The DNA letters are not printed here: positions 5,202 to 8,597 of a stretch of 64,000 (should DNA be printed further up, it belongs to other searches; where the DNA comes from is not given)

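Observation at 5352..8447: ECF sigma factor, transmembrane helix and BNR propeller encoded as one polypeptide; a paralog is truncated at the window start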

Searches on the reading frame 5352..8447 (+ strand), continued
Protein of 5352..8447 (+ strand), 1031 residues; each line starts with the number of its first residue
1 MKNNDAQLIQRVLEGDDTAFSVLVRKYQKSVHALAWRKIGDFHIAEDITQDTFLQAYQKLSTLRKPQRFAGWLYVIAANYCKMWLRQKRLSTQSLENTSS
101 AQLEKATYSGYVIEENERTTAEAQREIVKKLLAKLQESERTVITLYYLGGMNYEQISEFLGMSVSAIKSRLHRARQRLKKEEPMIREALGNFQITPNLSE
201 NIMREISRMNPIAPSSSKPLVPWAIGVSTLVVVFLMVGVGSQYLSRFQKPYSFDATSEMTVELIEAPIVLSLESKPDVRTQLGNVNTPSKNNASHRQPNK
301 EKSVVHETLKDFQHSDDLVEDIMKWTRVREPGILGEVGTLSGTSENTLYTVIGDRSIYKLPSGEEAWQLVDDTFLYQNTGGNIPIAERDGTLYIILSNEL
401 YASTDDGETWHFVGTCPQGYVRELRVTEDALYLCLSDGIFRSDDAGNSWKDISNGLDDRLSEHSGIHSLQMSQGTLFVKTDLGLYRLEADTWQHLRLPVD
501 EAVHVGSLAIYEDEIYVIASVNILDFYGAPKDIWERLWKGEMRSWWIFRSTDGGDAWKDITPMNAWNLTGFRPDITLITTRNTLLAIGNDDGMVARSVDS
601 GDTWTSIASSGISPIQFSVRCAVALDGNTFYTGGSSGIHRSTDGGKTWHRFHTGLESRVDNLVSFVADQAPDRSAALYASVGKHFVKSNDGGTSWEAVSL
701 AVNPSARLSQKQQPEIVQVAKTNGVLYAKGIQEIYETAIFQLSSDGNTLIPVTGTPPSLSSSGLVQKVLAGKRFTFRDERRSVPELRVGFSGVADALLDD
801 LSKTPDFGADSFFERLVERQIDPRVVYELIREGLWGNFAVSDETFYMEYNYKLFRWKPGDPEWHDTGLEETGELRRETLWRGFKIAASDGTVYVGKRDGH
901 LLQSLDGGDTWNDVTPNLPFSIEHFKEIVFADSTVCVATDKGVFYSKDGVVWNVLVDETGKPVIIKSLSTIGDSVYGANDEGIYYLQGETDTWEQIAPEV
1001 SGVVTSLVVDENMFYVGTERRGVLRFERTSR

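Call 18: find_encoding_contigs(protein=P0001, flank=10000, max_places=3)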
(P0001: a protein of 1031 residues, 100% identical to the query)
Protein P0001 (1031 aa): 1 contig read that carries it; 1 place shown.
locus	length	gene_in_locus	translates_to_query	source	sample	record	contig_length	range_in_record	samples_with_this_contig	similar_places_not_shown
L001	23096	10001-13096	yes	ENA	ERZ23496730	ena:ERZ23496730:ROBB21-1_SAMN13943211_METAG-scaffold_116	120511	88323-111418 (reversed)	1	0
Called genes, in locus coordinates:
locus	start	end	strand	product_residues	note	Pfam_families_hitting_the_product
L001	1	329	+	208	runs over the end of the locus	PF12804:NTP_transf_3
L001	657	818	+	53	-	-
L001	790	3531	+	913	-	PF04542:Sigma70_r2, PF04545:Sigma70_r4, PF08281:Sigma70_r4_2, PF14870:PSII_BNR (faint), PF25852:DUF6242_C (faint), PF02012:BNR (faint), PF15902:Sortilin-Vps10 (faint)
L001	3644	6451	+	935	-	PF04542:Sigma70_r2, PF07638:Sigma70_ECF (faint), PF04545:Sigma70_r4, PF08281:Sigma70_r4_2, PF14870:PSII_BNR (faint), PF15902:Sortilin-Vps10 (faint), PF25852:DUF6242_C (weak)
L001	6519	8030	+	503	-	PF12679:ABC2_membrane_2, PF12698:ABC2_membrane_3 (weak), PF10920:DUF2705, PF12730:ABC2_membrane_4, PF13346:ABC2_membrane_5 (weak), PF12040:DUF3526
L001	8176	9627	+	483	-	PF12679:ABC2_membrane_2, PF12698:ABC2_membrane_3, PF12040:DUF3526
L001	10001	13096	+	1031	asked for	PF04542:Sigma70_r2, PF07638:Sigma70_ECF, PF08281:Sigma70_r4_2, PF04545:Sigma70_r4, PF25852:DUF6242_C (faint), PF14870:PSII_BNR (faint), PF15902:Sortilin-Vps10 (faint)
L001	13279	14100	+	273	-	PF13385:Laminin_G_3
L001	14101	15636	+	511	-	PF12679:ABC2_membrane_2, PF12698:ABC2_membrane_3, PF12730:ABC2_membrane_4, PF10920:DUF2705, PF13346:ABC2_membrane_5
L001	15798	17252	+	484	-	PF12679:ABC2_membrane_2, PF12698:ABC2_membrane_3 (faint), PF12040:DUF3526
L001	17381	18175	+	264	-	PF07953:Toxin_R_bind_N, PF13385:Laminin_G_3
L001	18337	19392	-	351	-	PF23414:Beta-prop_EML_2, PF25172:Beta-prop_WDR3_2nd, PF24814:WD40_Prp19, PF25173:Beta-prop_WDR3_1st, PF23381:Beta-prop_IFT122_1st, PF25174:Beta-prop_THOC3, PF25175:Beta-prop_WDR5, PF00400:WD40, +44 more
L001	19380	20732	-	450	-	PF02492:cobW, PF07683:CobW_C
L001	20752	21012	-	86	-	-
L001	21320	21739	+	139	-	-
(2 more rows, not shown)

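Call 29: find_encoding_contigs(protein=P0012, flank=10000, max_places=2)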
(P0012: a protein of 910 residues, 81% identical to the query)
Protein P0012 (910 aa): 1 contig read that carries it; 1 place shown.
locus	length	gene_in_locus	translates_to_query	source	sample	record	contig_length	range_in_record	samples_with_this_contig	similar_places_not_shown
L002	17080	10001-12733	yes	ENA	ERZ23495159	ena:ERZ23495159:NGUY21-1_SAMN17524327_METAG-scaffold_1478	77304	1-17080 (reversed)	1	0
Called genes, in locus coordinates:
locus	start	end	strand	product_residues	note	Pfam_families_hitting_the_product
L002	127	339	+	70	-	-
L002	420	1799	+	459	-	PF00884:Sulfatase, PF01663:Phosphodiest (weak), PF16347:SGSH_C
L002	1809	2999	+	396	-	PF01546:Peptidase_M20 (weak), PF04389:Peptidase_M28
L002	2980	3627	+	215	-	PF12804:NTP_transf_3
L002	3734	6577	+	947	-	PF04542:Sigma70_r2, PF07638:Sigma70_ECF (weak), PF04545:Sigma70_r4, PF08281:Sigma70_r4_2, PF14870:PSII_BNR (faint), PF15902:Sortilin-Vps10 (faint), PF25852:DUF6242_C (weak)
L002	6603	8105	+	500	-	PF12679:ABC2_membrane_2, PF12698:ABC2_membrane_3, PF10920:DUF2705, PF12730:ABC2_membrane_4, PF13346:ABC2_membrane_5, PF12040:DUF3526 (weak)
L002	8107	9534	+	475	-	PF12679:ABC2_membrane_2, PF10920:DUF2705 (weak), PF12698:ABC2_membrane_3, PF12040:DUF3526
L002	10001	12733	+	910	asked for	PF04542:Sigma70_r2, PF04545:Sigma70_r4, PF08281:Sigma70_r4_2, PF25852:DUF6242_C (weak), PF14870:PSII_BNR (faint), PF15902:Sortilin-Vps10 (faint), PF25852:DUF6242_C (weak)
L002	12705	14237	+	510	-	PF12679:ABC2_membrane_2, PF12698:ABC2_membrane_3 (weak), PF12730:ABC2_membrane_4, PF10920:DUF2705, PF13346:ABC2_membrane_5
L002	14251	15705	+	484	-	PF12679:ABC2_membrane_2, PF12698:ABC2_membrane_3 (weak), PF12040:DUF3526 (weak)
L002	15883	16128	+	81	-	-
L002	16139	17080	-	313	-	?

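Call 30: find_encoding_contigs(protein=P0002, flank=10000, max_places=2)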
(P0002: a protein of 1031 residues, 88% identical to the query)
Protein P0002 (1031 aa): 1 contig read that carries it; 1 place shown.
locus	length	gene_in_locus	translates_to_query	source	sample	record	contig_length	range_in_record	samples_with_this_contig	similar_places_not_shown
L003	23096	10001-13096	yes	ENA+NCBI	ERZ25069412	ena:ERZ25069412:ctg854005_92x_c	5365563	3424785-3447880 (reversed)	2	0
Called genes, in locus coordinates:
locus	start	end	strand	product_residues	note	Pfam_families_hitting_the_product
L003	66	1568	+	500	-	PF12679:ABC2_membrane_2, PF12698:ABC2_membrane_3 (weak), PF10920:DUF2705, PF12730:ABC2_membrane_4, PF13346:ABC2_membrane_5 (weak), PF12040:DUF3526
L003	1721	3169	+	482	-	PF12679:ABC2_membrane_2, PF12698:ABC2_membrane_3, PF12040:DUF3526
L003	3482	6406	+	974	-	PF04542:Sigma70_r2, PF04545:Sigma70_r4, PF08281:Sigma70_r4_2, PF23381:Beta-prop_IFT122_1st, PF24807:WD40_CDC20-Fz, PF23098:Beta-prop_NOL10_N, PF24814:WD40_Prp19, PF24807:WD40_CDC20-Fz, +103 more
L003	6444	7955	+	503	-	PF12679:ABC2_membrane_2, PF10920:DUF2705, PF12698:ABC2_membrane_3 (weak), PF12730:ABC2_membrane_4 (weak), PF12040:DUF3526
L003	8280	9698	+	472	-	PF12679:ABC2_membrane_2, PF12698:ABC2_membrane_3, PF12040:DUF3526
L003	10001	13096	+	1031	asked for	PF04542:Sigma70_r2, PF07638:Sigma70_ECF, PF08281:Sigma70_r4_2, PF04545:Sigma70_r4, PF25852:DUF6242_C (weak), PF14870:PSII_BNR (faint), PF15902:Sortilin-Vps10 (faint), PF25852:DUF6242_C (weak), +1 more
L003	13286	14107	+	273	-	PF13385:Laminin_G_3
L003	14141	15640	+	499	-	PF12679:ABC2_membrane_2, PF12698:ABC2_membrane_3, PF10920:DUF2705, PF12730:ABC2_membrane_4, PF13346:ABC2_membrane_5 (weak)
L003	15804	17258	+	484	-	PF12679:ABC2_membrane_2, PF12698:ABC2_membrane_3 (weak), PF12040:DUF3526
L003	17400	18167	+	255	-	PF07953:Toxin_R_bind_N, PF13385:Laminin_G_3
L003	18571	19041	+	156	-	-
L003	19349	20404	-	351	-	PF23414:Beta-prop_EML_2, PF24817:WD40_WDHD1_1st, PF25173:Beta-prop_WDR3_1st, PF25175:Beta-prop_WDR5, PF23381:Beta-prop_IFT122_1st, PF25174:Beta-prop_THOC3, PF00400:WD40, PF24807:WD40_CDC20-Fz, +41 more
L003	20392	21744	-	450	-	PF02492:cobW, PF07683:CobW_C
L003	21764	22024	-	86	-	-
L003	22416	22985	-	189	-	-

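Call 44: predict_structure(alignment_id=A1)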
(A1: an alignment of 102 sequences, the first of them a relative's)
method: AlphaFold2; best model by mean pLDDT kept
length: 1031 residues; sequences in the alignment: 102
mean_pLDDT: 71.9   pTM: 0.62
mean pLDDT of the five models: 71.9, 70.4, 69.0, 67.1, 63.5
residues with pLDDT >= 90: 242; 70-90: 447; 50-70: 141; < 50: 201
segments of 3 or more residues with pLDDT < 50: 88-125, 148-150, 190-334, 653-656, 709-711
pLDDT, mean of each block of 10 residues (from residue 1): 72 84 85 75 78 85 74 79 60 34 33 35 49 67 57 65 73 71 58 42 43 27 25 26 23 23 25 24 24 25 27 28 31 62 86 77 74 66 84 88 90 90 90 95 92 95 92 92 93 92 90 92 86 82 89 93 62 83 87 85 83 68 88 79 80 55 81 77 79 78 57 76 88 83 88 77 80 73 59 53 70 75 84 90 91 90 91 78 90 93 93 93 90 90 89 89 91 88 79 82 84 82 72 33
secondary structure, 60 per line:
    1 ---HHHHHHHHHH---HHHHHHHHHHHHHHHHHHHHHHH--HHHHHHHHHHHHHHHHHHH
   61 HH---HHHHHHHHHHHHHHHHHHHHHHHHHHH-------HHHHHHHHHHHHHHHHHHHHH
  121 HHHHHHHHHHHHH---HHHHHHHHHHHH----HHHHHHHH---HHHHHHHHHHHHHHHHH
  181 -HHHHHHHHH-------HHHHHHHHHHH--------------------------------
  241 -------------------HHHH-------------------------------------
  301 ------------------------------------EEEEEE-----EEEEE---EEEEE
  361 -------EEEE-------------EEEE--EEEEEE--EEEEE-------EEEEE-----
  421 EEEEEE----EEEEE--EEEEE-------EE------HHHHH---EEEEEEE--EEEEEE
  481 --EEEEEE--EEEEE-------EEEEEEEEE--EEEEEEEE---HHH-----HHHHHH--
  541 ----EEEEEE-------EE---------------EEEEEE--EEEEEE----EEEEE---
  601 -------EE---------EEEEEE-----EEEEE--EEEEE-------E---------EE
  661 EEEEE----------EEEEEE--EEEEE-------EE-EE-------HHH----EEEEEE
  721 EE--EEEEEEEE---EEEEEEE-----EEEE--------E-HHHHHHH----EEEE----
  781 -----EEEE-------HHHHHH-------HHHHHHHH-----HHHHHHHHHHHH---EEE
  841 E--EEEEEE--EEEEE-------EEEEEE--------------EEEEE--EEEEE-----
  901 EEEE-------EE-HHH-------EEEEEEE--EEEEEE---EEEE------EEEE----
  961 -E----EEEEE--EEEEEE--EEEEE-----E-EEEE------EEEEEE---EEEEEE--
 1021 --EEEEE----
elements in order (helices of 4 or more, strands of 3 or more residues): H4-13 H17-39 H42-62 H66-92 H100-133 H137-148 H153-160 H164-180 H182-190 H198-208 H260-263 E337-342 E348-352 E356-360 E368-371 E385-388 E391-396 E399-403 E411-415 E421-426 E431-435 E438-442 H458-462 E466-472 E475-480 E483-488 E491-495 E503-511 E514-521 H533-538 E545-550 E575-580 E583-588 E593-597 E619-624 E630-634 E637-641 E659-665 E676-681 E684-688 E715-722 E725-732 E736-742 E748-751 H762-768 E773-776 E786-789 H797-802 H810-817 H823-834 E838-841 E844-849 E852-856 E864-869 E884-888 E891-895 E901-904 E925-931 E934-939 E943-946 E953-956 E967-971 E974-979 E982-986 E994-997 E1004-1009 E1013-1018 E1023-1027

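Call 47: fold_search(model_id=the predicted structure, library=pdb)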
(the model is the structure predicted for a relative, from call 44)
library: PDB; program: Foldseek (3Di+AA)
matches with E <= 10: 1773; with E <= 0.001: 1430
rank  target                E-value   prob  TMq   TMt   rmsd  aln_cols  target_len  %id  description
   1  2cn3_A                5.4e-21  1.00  0.28  0.36  12.9       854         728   15  Crystal Structures of Clostridium thermocellum Xyloglucanase (released 2006-05-22)
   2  6p2o_A                1.4e-20  1.00  0.26  0.35  12.8       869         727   15  Crystal structure of Streptomyces rapamycinicus GH74 in complex with xyloglucan fragments XLLG and XXXG (released 2019-07-31)
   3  2cn2_A                2.8e-20  1.00  0.28  0.36  12.4       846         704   15  Crystal Structures of Clostridium thermocellum Xyloglucanase (released 2006-05-22)
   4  5fkt_B                6.5e-20  1.00  0.27  0.35  12.6       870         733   14  Unraveling the first step of xyloglucan degradation by the soil saprophyte Cellvibrio japonicus through the functional (released 2015-11-04)
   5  5fkq_A                8.8e-20  1.00  0.27  0.35  12.5       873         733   14  Unraveling the first step of xyloglucan degradation by the soil saprophyte Cellvibrio japonicus through the functional (released 2015-11-04)
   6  5fkt_A                2.4e-19  1.00  0.27  0.35  12.7       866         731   14  Unraveling the first step of xyloglucan degradation by the soil saprophyte Cellvibrio japonicus through the functional (released 2015-11-04)
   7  1sqj_B                3.4e-19  1.00  0.28  0.34  12.3       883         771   13  Crystal Structure Analysis of Oligoxyloglucan reducing-end-specific cellobiohydrolase (OXG-RCBH) (released 2004-07-20)
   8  3ott_B                3.6e-19  1.00  0.23  0.32  22.7       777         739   11  Crystal Structure of the extracellular domain of the putative one component system BT4673 from B. thetaiotaomicron (released 2011-08-10)
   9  5fkq_B                3.6e-19  1.00  0.27  0.35  12.5       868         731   14  Unraveling the first step of xyloglucan degradation by the soil saprophyte Cellvibrio japonicus through the functional (released 2015-11-04)
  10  6p2l_A                3.8e-19  1.00  0.27  0.36  12.3       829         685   13  Crystal structure of Niastella koreensis GH74 (NkGH74) enzyme (released 2019-07-31)
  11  6p2m_A                3.8e-19  1.00  0.27  0.35  12.8       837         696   14  Crystal structure of the Caldicellulosiruptor lactoaceticus GH74 (ClGH74a) enzyme in complex with LLG xyloglucan (released 2019-07-31)
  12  7kn8_B                4.2e-19  1.00  0.29  0.37  12.0       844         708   14  Crystal structure of the GH74 xyloglucanase from Xanthomonas campestris (Xcc1752) (released 2021-05-26)
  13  5jwz_B                4.2e-19  1.00  0.26  0.35  12.6       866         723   14  Structure of a Putative Xyloglucanase from the Cellulolytic Bacteria Streptomyces sp. SirexAA-E (released 2016-06-01)
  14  2ebs_B                7.9e-19  1.00  0.28  0.33  12.6       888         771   13  Crystal Structure Anaalysis of Oligoxyloglucan reducing-end-specific cellobiohydrolase (OXG-RCBH) D465N Mutant Complex (released 2007-06-26)
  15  7kn8_A                8.3e-19  1.00  0.29  0.37  12.0       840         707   14  Crystal structure of the GH74 xyloglucanase from Xanthomonas campestris (Xcc1752) (released 2021-05-26)
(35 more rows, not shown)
